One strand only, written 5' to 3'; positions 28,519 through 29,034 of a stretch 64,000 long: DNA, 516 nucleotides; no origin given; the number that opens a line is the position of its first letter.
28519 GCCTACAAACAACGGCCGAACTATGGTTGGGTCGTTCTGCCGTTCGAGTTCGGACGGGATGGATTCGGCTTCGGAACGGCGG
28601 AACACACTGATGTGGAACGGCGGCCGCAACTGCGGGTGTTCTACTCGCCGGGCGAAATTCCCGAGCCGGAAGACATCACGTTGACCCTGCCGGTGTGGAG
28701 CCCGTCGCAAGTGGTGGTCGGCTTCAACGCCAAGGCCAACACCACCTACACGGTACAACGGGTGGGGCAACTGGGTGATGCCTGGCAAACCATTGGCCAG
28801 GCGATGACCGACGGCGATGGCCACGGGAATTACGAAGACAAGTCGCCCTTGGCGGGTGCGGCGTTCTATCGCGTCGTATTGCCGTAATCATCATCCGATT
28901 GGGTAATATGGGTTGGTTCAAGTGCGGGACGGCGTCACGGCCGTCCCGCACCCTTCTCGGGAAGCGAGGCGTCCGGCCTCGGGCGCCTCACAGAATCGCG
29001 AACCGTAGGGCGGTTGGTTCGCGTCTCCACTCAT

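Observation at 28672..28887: Recurrent C-terminal beta-sandwich ending in (F/Y)(F/Y)R(L/V/I): seven copies in 64 kb, a candidate sorting or anchoring domain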

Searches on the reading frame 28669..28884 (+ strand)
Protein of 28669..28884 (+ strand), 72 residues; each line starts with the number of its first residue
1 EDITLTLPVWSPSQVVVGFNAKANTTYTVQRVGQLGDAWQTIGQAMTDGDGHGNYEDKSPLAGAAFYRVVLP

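Call 11: find_homologous_proteins(query=A1, max_evalue=0.001)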
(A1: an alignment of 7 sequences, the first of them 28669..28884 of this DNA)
Query A1 (7 sequences) (72 aa, profile of the alignment): 16 proteins with E <= 0.001 among 582 candidates.
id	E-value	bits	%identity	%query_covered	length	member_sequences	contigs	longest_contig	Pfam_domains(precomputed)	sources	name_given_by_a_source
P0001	2.0e-20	91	-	-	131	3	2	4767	-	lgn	-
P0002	2.8e-12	65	-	-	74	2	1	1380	-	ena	-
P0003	4.3e-12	64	45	15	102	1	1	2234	-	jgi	jgi:hypothetical protein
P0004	3.7e-11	61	45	15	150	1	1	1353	-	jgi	-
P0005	4.5e-11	61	38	33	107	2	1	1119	-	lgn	-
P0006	6.0e-10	57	-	-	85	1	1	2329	-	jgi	jgi:hypothetical protein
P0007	1.8e-9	56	36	32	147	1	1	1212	-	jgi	jgi:hypothetical protein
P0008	6.0e-8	51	-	-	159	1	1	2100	-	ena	-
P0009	6.7e-8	51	-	-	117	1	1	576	-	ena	-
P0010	8.5e-7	47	-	-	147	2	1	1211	PF18884.6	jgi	jgi:hypothetical protein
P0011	1.6e-6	46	-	-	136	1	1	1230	PF18884.6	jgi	jgi:hypothetical protein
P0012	4.0e-5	42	-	-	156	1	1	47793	PF13385.14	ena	-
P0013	1.8e-4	40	34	68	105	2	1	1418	-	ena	-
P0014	5.9e-4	38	-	-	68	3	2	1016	-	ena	-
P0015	6.4e-4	38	-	-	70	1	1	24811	-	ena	-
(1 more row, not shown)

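Call 17: predict_structure(alignment_id=A1)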
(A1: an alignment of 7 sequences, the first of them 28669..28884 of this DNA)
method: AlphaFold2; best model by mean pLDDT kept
length: 72 residues; sequences in the alignment: 7
mean_pLDDT: 89.0   pTM: 0.74
mean pLDDT of the five models: 89.0, 83.8, 83.6, 80.6, 78.0
residues with pLDDT >= 90: 42; 70-90: 29; 50-70: 1; < 50: 0
segments of 3 or more residues with pLDDT < 50: none
pLDDT, mean of each block of 10 residues (from residue 1): 81 87 94 94 91 90 88 86
secondary structure, 60 per line:
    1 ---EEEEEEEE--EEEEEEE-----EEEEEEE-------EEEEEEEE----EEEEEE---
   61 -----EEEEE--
elements in order: E4-11 E14-20 E26-32 E40-47 E52-57 E66-70
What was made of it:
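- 28657..28884 (+): Tail domain of protein D (gene 24715-28887), ends ...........*. This is the focal copy. AlphaFold2 model has pLDDT 89 and six strands (call 17).
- On Fibronectin type III (PF00041 and related Pfam fn3 models): The AlphaFold2 model has six strands (call 17).
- Closest known: Fibronectin type III domain. Different: The chain stops after strand F, so the FG loop and G strand are absent and the model has six strands (call 17).
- Fold: AlphaFold2 gives pLDDT 89 and six strands (call 17).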

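Call 20: fold_search(model_id=the predicted structure, library=pdb)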
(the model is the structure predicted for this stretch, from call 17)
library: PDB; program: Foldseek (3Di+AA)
matches with E <= 10: 1150; with E <= 0.001: 0
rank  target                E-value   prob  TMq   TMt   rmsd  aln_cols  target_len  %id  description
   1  3mpc_A                3.0e-02  1.00  0.63  0.49   3.6        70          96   23  The crystal structure of a Fn3-like protein from Clostridium thermocellum (released 2010-08-11)
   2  8wm1_A                3.0e-02  1.00  0.59  0.11   4.6        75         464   20  DHS dehydratase (released 2024-10-02)
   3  9jz1_B                5.1e-02  1.00  0.68  0.22   3.2        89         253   15  Crystal structure of Nir2 C-terminal domain in complex with phosphate (released 2025-10-15)
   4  6a6c                  5.1e-02  0.99  0.51  0.45   4.5        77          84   16  Crystal structure of carbohydrate-binding module family 56 beta-1,3-glucan binding domain (released 2019-07-03)
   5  7skp_A                6.6e-02  0.94  0.40  0.41   5.8        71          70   10  De novo synthetic protein DIG14 (tetragonal space group) (released 2022-10-12)
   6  2e8y_A                7.8e-02  1.00  0.59  0.08   3.5        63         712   17  Crystal structure of pullulanase type I from Bacillus subtilis str. 168 (released 2008-02-19)
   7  7skp_B                8.2e-02  0.99  0.49  0.47   4.6        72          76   10  De novo synthetic protein DIG14 (tetragonal space group) (released 2022-10-12)
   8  3wdi_A                8.7e-02  1.00  0.66  0.08   3.9        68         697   13  Crystal structure of Pullulanase complexed with maltotriose from Anoxybacillus sp. LM18-11 (released 2014-06-04)
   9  9jzp_A                8.7e-02  1.00  0.65  0.21   3.4        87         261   16  Crystal structure of Nir2 C-terminal domain (released 2025-10-15)
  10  6jfj_A                8.7e-02  1.00  0.61  0.08   3.2        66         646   17  Crystal structure of Pullulanase from Paenibacillus barengoltzii complex with maltohexaose and alpha-cyclodextrin (released 2019-02-20)
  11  6jhi_A                9.7e-02  0.99  0.62  0.09   4.7        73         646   16  Crystal structure of mutant D470A of Pullulanase from Paenibacillus barengoltzii complexed with maltotetraose (released 2019-03-06)
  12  3wdj_A                1.0e-01  1.00  0.68  0.08   2.5        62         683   11  Crystal structure of Pullulanase complexed with maltotetraose from Anoxybacillus sp. LM18-11 (released 2014-04-30)
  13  6jfx_A                1.1e-01  0.99  0.60  0.09   4.9        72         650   15  Crystal structure of Pullulanase from Paenibacillus barengoltzii complex with maltopentaose (released 2019-02-20)
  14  5h9y_A                1.1e-01  0.98  0.54  0.12   9.8        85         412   13  Crystal structure of GH family 64 laminaripentaose-producing beta-1,3-glucanase from Paenibacillus barengoltzii comple (released 2017-02-15)
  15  5h9x                  1.1e-01  1.00  0.61  0.14   3.7        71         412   15  Crystal structure of GH family 64 laminaripentaose-producing beta-1,3-glucanase from Paenibacillus barengoltzii (released 2017-02-15)
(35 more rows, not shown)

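Call 28: search_protein_representatives(alignment_id=A2)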
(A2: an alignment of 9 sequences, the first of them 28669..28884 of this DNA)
Query: 9 sequences, 159 profile positions. Proteins with E-value up to 0.001 (for the whole library): 16708; up to 1e-10: 1358; up to 1e-30: 165. The best 150 are listed.
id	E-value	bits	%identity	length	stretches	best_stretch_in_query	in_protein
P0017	9.5e-84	295.7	-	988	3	2-156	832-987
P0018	8.7e-82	289.3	-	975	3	2-156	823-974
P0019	4.3e-79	280.5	-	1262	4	3-153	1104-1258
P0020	1.9e-78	278.4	-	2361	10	91-157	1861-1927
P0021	2.3e-76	271.6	-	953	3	1-156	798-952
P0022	1.8e-74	265.5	-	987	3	2-156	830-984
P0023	1.8e-71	255.7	-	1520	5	2-156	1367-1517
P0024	1.4e-69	249.6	-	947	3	2-155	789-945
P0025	4.9e-67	241.3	-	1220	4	1-157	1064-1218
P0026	1.1e-66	240.3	-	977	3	2-156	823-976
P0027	1.9e-65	236.2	-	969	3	1-156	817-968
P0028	5.6e-64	231.4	-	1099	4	2-156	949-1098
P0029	7.8e-64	231.0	-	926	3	2-156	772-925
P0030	2.4e-63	229.4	-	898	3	3-156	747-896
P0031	4.3e-63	228.5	-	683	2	1-155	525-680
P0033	1.1e-61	224.0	-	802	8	92-156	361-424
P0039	8.7e-60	217.8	-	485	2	1-156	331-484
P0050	2.6e-52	193.5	-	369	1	1-157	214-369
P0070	2.0e-47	177.6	-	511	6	91-158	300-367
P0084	1.1e-43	165.4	-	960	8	91-155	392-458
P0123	1.5e-36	142.3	-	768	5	98-156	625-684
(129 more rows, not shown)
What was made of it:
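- The largest database sample was biased by the LamG part of the profile (call 28).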

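Call 35: find_homologous_proteins(query=A3, max_evalue=0.01)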
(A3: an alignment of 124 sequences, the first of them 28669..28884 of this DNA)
Query A3 (124 sequences) (72 aa, profile of the alignment): 23 proteins with E <= 0.01 among 1287 candidates.
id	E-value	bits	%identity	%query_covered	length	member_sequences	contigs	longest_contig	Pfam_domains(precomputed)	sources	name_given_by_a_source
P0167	8.8e-19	85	34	47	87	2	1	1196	-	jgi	jgi:hypothetical protein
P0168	5.8e-16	76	23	79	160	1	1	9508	-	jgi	jgi:hypothetical protein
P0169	1.5e-15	75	-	-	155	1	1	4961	-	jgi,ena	jgi:hypothetical protein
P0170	2.2e-15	75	27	61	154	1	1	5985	-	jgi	jgi:hypothetical protein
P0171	2.8e-15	74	28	64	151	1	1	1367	-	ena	-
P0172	3.7e-13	67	-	-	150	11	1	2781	-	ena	-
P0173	3.8e-13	67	-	-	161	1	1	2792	-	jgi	jgi:hypothetical protein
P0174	3.9e-13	67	-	-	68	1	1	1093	-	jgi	jgi:hypothetical protein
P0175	4.5e-12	64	47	21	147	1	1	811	-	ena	-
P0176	8.0e-12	63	-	-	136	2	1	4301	PF13385.14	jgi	jgi:hypothetical protein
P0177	5.7e-11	60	-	-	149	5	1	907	-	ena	-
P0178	8.1e-10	57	-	-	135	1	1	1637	-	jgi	jgi:hypothetical protein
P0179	9.2e-9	53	-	-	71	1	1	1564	-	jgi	jgi:hypothetical protein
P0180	5.9e-8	51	69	18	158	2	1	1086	-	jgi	-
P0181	5.2e-7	48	-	-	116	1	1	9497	-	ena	-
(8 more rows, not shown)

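Call 36: search_protein_families(library=pfam, alignment_id=A3, max_evalue=1)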
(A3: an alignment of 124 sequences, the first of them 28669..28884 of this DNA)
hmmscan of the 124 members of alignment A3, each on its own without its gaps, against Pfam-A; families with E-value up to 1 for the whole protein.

A. member 1, window:28669-28884:+ (72 aa): 1 family
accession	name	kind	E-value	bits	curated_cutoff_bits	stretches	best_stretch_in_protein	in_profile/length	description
PF12249.13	AftA_C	-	0.19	11.9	25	1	40-70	7-37/177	Arabinofuranosyltransferase A C terminal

B. families by the number of members that match (of 124 scanned): 39 families (the first 25 are shown)
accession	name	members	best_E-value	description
PF21881.2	STIV_penton_2nd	2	0.043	A223 penton protein second domain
PF15967.10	Nucleoporin_FG2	2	0.1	Nucleoporin FG repeated region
PF23972.1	DUF7298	1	0.014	Domain of unknown function (DUF7298)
PF13163.11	DUF3999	1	0.02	Protein of unknown function (DUF3999)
PF19644.4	DUF6147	1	0.025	Family of unknown function (DUF6147)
PF22633.2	F5_F8_type_C_2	1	0.028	NedA-like, galactose-binding domain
PF13385.13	Laminin_G_3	1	0.029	Concanavalin A-like lectin/glucanases superfamily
PF24604.1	B-barrel_PelB_C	1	0.035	PelB, C-terminal beta barrel domain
PF09076.15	Crystall_2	1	0.038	Beta/Gamma crystallin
PF24146.1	K1-lyase_C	1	0.04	K1 capsule-specific polysaccharide lyase, C-terminal domain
PF06857.16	ACP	1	0.052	Malonate decarboxylase delta subunit (MdcD)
PF09842.14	DUF2069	1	0.053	Predicted membrane protein (DUF2069)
PF12727.12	PBP_like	1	0.056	PBP superfamily domain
PF17218.8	CBX7_C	1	0.06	CBX family C-terminal motif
PF03550.21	LolB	1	0.06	Outer membrane lipoprotein LolB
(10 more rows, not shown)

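Call 47: search_protein_families(library=ncbifam, alignment_id=A3, max_evalue=1)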
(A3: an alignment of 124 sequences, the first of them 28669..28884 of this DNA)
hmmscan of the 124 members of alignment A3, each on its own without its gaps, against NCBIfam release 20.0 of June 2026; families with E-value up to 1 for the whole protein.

A. member 1, window:28669-28884:+ (72 aa): 0 families

B. families by the number of members that match (of 124 scanned): 24 families
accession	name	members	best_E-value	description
NF004242.0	PRK05682.2-1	1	0.0029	flagellar hook protein FlgE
NF053685.1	BamG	1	0.021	BamG family beta-barrel-assembly machinery protein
TIGR04362.1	choice_anch_C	1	0.029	choice-of-anchor C family protein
NF033892.1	XcbB_CpsF_sero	1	0.029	XcbB/CpsF family capsular polysaccharide biosynthesis protein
NF053643.1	Ddl_archaea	1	0.031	putative pseudomurein biosynthesis ATP-grasp protein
NF050823.1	collag_bnd_Cbm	1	0.043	collagen-binding adhesin Cbm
NF047946.1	FlgBrkeFlhE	1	0.049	flagellar protein FlhE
NF008808.1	PRK11830.1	1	0.049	2,3,4,5-tetrahydropyridine-2,6-dicarboxylate N-succinyltransferase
NF007305.1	PRK09786.1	1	0.06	crossover junction endodeoxyribonuclease RusA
NF009799.0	PRK13285.2-2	1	0.098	flagellar assembly protein FliW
TIGR00260.1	thrC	1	0.13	threonine synthase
NF008193.0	PRK10947.1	1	0.13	histone-like nucleoid-structuring protein H-NS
NF011738.0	PRK15191.1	1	0.13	fimbrial protein BcfF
TIGR00965.1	dapD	1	0.14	2,3,4,5-tetrahydropyridine-2,6-dicarboxylate N-succinyltransferase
NF047822.1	ChporEntbacChiP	1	0.15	chitoporin ChiP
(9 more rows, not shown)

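Call 48: search_solved_structures(query=A3, max_evalue=10, show_alignments=3)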
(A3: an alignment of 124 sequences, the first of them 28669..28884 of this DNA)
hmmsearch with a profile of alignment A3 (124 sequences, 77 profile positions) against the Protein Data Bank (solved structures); distinct sequences matched with E-value up to 10: 12.
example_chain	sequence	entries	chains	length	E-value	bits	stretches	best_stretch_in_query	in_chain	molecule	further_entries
2rv9_A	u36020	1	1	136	3e-05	27.6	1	10-65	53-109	Glucanase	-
4zxe_A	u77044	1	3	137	3e-05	27.5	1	10-65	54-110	Glucanase/Chitosanase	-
4zy9_A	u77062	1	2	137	5.1e-05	26.8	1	10-64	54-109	Glucanase/chitosanase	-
5j7k_A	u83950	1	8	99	0.00024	24.7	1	8-74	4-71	FN3con-a-lys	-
2rva_A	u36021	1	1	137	0.0046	20.5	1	11-69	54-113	Glucanase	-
4zz5_A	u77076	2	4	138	0.0047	20.5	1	11-69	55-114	Glucanase/chitosanase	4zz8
3mpc_A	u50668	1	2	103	0.0065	20.1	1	10-64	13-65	Fn3-like protein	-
7mro_A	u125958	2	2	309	0.056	17.1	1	6-57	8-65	Contactin-4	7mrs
7mqy_A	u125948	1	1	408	0.08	16.6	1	7-57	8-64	Fusion protein of CNTN4 and APLP2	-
4nn5_C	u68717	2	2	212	0.21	15.3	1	10-49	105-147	Cytokine receptor-like factor 2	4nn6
4nn7_C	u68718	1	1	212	0.23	15.1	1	10-49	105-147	Cytokine receptor-like factor 2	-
5g56_A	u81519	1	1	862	3.4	11.3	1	11-58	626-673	CARBOHYDRATE BINDING FAMILY 6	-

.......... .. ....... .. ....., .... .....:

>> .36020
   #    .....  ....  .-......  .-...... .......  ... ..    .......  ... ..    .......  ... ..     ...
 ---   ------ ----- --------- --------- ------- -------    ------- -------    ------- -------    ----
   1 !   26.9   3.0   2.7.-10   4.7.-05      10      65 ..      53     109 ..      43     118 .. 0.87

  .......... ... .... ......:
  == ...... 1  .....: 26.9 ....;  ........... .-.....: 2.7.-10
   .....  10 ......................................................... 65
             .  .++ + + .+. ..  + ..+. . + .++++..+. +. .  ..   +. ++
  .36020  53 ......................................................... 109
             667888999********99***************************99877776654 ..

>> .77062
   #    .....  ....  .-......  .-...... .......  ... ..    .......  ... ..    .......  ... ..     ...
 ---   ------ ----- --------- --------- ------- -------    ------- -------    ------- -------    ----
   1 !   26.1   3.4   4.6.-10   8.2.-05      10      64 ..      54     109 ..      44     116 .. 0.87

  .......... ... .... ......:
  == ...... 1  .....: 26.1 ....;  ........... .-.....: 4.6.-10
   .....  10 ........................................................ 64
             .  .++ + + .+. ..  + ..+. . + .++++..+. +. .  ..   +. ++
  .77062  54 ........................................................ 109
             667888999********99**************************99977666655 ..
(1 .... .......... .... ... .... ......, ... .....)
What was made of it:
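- On Fibronectin type III (PF00041 and related Pfam fn3 models): The alignment to FN3con stops at residue 71 of 99, the F strand (call 48).
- On Carbohydrate-binding modules: A partial match, E 3e-5, to the CBM32/discoidin domains of 2rv9/4zxe (call 48).
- On Donor-strand-complemented Ig-like pilins: The missing G strand is supported (calls 17, 48).
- The profile aligns to consensus FN3 from strand A to strand F only (call 48). A partial profile match to the CBM32/discoidin domains of a Paenibacillus glucanase, E 3e-5 (call 48).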

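Call 59: list_cluster_members(proteins=[P0017, P0020, P0033, P0070, P0084, P0123, P0050, P0039, P0192, P0193])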
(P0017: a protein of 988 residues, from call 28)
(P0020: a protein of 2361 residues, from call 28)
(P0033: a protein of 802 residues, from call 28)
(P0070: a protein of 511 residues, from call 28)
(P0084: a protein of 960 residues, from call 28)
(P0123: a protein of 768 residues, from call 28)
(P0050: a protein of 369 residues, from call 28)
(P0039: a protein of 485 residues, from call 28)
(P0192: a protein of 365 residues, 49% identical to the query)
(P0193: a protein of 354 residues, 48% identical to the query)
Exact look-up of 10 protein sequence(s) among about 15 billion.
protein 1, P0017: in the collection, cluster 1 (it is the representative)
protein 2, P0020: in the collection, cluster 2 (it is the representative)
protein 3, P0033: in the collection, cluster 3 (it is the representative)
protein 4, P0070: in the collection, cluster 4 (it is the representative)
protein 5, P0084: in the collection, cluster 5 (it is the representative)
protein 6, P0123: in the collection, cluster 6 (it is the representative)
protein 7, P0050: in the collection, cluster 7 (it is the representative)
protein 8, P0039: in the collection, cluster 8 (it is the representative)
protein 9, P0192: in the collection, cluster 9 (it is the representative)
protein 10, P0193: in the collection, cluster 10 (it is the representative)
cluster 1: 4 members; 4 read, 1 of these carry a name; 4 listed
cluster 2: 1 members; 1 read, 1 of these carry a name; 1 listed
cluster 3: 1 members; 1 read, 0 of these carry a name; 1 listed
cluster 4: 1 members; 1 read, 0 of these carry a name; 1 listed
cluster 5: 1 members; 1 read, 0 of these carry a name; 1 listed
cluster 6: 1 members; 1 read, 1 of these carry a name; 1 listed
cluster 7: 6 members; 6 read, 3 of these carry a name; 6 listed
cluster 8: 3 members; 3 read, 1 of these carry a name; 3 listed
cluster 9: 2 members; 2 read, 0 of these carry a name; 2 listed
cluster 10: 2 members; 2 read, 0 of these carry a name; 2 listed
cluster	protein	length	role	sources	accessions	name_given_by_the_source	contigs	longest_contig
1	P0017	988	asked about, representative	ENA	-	-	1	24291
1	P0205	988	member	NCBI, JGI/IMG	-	hypothetical protein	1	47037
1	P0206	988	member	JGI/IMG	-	-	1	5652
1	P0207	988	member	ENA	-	-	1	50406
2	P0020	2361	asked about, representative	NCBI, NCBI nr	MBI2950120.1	MAG: proprotein convertase P-domain-containing protein, partial [Verrucomicrobia ... | proprotein convertase P-domain-containing protein [Verrucomicrobiota bacterium]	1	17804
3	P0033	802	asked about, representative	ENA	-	-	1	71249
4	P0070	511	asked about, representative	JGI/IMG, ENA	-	-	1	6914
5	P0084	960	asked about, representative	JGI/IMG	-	-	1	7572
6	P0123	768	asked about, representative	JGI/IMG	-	hypothetical protein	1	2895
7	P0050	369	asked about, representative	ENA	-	-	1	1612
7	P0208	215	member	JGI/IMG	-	hypothetical protein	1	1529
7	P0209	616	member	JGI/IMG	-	hypothetical protein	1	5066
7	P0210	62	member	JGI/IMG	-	hypothetical protein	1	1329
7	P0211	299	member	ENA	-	-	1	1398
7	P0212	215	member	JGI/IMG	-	-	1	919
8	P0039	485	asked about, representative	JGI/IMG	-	hypothetical protein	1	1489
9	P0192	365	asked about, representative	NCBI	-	-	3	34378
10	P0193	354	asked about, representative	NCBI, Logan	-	-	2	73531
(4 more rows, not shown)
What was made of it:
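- Source annotations say 'hypothetical protein' or name other domains (call 59).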
